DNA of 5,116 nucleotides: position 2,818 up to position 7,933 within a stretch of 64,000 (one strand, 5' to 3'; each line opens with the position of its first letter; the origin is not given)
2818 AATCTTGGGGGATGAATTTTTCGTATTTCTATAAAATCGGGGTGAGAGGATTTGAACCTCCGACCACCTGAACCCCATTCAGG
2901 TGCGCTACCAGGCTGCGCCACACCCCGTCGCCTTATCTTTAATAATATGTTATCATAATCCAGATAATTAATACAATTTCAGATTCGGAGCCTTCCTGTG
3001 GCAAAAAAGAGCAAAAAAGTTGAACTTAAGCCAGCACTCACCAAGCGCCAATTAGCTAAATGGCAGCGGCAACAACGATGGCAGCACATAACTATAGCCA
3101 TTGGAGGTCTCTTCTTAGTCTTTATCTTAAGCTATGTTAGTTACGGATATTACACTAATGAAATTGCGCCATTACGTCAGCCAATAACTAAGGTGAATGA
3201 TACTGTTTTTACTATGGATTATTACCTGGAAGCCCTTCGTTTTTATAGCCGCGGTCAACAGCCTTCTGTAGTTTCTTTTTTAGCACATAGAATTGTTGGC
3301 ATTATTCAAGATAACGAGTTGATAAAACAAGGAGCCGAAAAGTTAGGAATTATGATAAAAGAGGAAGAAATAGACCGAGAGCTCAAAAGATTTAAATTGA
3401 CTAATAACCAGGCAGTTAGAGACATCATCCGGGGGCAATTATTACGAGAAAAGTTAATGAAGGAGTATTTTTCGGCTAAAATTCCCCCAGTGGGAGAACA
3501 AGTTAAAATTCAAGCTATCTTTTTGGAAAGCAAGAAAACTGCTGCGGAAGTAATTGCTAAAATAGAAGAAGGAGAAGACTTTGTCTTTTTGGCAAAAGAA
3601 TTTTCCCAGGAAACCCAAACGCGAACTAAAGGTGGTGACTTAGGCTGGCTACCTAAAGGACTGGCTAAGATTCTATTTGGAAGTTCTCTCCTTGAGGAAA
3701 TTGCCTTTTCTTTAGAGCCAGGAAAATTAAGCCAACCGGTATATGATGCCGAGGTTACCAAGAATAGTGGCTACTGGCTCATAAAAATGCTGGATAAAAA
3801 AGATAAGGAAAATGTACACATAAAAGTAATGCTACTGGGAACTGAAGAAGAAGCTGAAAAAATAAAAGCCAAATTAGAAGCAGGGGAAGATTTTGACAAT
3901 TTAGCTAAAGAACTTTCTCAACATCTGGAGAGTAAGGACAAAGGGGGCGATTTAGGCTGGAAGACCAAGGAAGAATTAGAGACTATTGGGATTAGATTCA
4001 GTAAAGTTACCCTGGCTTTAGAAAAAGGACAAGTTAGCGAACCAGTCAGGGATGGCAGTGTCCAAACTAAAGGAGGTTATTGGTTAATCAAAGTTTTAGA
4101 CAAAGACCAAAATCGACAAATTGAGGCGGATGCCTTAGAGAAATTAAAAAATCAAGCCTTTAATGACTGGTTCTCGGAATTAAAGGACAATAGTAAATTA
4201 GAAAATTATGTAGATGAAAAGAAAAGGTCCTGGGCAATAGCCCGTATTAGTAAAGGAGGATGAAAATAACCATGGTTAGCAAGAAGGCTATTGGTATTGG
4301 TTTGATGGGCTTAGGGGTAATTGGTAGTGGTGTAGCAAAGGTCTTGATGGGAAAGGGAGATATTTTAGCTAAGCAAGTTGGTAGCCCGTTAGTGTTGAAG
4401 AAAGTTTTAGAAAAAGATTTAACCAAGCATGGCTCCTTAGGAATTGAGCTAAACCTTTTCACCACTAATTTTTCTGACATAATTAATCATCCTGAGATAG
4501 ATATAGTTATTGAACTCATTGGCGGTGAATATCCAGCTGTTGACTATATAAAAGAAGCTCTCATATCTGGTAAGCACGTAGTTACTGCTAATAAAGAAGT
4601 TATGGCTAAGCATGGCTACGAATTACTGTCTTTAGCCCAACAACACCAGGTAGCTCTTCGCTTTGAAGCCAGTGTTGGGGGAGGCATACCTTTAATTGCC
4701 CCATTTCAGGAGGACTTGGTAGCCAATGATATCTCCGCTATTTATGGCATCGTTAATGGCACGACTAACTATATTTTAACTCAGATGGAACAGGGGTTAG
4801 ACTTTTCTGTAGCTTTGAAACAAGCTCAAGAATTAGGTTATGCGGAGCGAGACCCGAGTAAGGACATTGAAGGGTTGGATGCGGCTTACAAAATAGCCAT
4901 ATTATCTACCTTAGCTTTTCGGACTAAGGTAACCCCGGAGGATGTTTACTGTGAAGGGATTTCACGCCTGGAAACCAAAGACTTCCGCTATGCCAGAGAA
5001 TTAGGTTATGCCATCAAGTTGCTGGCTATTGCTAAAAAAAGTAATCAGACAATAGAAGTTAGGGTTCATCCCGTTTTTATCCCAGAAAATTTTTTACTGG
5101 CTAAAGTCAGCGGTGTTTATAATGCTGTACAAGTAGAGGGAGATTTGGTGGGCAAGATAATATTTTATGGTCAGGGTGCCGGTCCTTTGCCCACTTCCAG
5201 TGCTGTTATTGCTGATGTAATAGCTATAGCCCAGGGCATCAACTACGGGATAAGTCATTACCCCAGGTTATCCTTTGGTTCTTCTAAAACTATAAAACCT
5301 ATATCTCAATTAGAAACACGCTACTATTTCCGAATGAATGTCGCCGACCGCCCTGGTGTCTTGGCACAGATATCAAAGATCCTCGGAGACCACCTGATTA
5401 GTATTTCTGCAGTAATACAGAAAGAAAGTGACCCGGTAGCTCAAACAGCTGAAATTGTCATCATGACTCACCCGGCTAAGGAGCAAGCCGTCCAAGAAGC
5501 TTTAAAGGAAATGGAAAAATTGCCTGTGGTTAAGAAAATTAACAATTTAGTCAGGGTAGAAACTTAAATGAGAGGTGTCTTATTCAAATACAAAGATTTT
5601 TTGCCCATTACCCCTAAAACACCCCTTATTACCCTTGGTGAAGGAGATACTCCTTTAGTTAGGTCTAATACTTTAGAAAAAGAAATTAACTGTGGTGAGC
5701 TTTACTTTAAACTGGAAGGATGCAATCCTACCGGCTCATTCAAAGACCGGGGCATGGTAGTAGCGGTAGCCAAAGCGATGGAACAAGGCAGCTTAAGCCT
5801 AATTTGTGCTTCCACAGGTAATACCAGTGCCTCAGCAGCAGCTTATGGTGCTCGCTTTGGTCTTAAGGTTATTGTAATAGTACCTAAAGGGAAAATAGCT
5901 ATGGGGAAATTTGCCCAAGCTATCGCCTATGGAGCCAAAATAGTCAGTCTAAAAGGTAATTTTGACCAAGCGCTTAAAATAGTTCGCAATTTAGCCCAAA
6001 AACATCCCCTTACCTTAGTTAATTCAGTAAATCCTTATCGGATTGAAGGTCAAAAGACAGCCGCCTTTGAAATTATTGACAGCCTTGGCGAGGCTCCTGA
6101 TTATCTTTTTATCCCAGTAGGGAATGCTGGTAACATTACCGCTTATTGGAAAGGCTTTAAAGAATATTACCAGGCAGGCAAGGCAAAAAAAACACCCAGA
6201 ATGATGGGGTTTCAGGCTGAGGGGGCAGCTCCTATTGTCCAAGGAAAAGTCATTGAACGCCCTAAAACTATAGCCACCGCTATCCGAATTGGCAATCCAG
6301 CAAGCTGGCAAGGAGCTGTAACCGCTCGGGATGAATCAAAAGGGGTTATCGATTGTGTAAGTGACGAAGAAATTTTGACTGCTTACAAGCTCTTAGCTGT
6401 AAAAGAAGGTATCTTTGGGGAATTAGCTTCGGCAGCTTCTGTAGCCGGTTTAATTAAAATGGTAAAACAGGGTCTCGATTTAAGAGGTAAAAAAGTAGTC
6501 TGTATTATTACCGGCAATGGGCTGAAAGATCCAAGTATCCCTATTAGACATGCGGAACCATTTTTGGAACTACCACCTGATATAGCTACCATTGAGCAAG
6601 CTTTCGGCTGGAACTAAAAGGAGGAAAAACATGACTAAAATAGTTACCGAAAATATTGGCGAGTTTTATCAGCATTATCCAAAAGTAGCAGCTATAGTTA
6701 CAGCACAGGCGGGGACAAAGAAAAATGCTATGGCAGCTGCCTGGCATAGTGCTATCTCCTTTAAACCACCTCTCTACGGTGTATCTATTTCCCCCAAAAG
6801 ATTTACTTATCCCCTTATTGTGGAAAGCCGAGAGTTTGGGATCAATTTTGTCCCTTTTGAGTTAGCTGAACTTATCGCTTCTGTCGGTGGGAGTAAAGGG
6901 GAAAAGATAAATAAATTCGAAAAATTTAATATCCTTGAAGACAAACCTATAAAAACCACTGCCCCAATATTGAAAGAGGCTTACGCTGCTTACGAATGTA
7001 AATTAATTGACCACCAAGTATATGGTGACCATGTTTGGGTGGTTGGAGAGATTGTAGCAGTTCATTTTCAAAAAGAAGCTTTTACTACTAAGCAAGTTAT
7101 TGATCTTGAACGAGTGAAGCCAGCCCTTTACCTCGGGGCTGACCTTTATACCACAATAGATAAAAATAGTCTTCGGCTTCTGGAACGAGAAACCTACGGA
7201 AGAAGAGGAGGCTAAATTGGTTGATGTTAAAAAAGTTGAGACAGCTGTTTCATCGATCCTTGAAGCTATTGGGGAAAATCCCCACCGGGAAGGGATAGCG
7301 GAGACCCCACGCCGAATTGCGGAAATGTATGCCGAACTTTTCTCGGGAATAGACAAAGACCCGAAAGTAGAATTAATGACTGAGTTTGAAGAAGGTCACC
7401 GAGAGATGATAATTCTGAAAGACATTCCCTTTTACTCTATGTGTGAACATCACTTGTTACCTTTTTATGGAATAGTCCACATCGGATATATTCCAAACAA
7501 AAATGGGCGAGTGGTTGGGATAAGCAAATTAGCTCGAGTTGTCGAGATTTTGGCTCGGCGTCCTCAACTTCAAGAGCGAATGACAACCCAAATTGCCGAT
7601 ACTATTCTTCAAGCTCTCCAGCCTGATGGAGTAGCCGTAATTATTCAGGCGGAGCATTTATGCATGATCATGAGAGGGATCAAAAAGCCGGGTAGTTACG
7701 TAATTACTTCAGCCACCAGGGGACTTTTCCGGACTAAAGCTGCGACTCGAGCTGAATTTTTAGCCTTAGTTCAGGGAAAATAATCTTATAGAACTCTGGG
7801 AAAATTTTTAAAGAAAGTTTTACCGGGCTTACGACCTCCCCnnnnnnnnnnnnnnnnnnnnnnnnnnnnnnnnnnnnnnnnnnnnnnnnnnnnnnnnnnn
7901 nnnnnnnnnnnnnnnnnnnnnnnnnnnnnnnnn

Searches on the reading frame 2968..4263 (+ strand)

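Call 53: search_protein_families(library=pfam, proteins=[window:2968-4263:+], max_evalue=0.00001)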
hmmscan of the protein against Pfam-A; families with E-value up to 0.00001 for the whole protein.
window:2968-4263:+ (431 aa): 3 families
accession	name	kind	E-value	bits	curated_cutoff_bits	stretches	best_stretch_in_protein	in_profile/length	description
PF00639.27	Rotamase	-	9.4e-29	100.7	21.7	2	292-377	18-96/97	PPIC-type PPIASE domain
PF13616.12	Rotamase_3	-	4.3e-28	98.6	22.5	2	272-379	4-115/116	PPIC-type PPIASE domain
PF13145.12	Rotamase_2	-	4.9e-08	34.2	27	0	292-381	32-110/121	PPIC-type PPIASE domain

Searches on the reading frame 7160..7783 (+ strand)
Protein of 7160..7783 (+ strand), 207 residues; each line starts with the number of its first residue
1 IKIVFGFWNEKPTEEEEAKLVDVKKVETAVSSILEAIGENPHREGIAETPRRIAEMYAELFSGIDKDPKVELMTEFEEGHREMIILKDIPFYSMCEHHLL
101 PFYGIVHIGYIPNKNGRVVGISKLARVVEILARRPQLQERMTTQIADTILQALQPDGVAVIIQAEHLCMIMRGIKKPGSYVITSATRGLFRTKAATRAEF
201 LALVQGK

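Call 53: search_protein_families(library=pfam, proteins=[window:7160-7783:+], max_evalue=0.00001)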
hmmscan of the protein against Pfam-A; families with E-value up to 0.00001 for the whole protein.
window:7160-7783:+ (207 aa): 1 family
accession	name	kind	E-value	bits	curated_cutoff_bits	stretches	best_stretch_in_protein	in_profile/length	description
PF01227.27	GTP_cyclohydroI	-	6.2e-76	254.3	27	1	27-204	2-178/179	GTP cyclohydrolase I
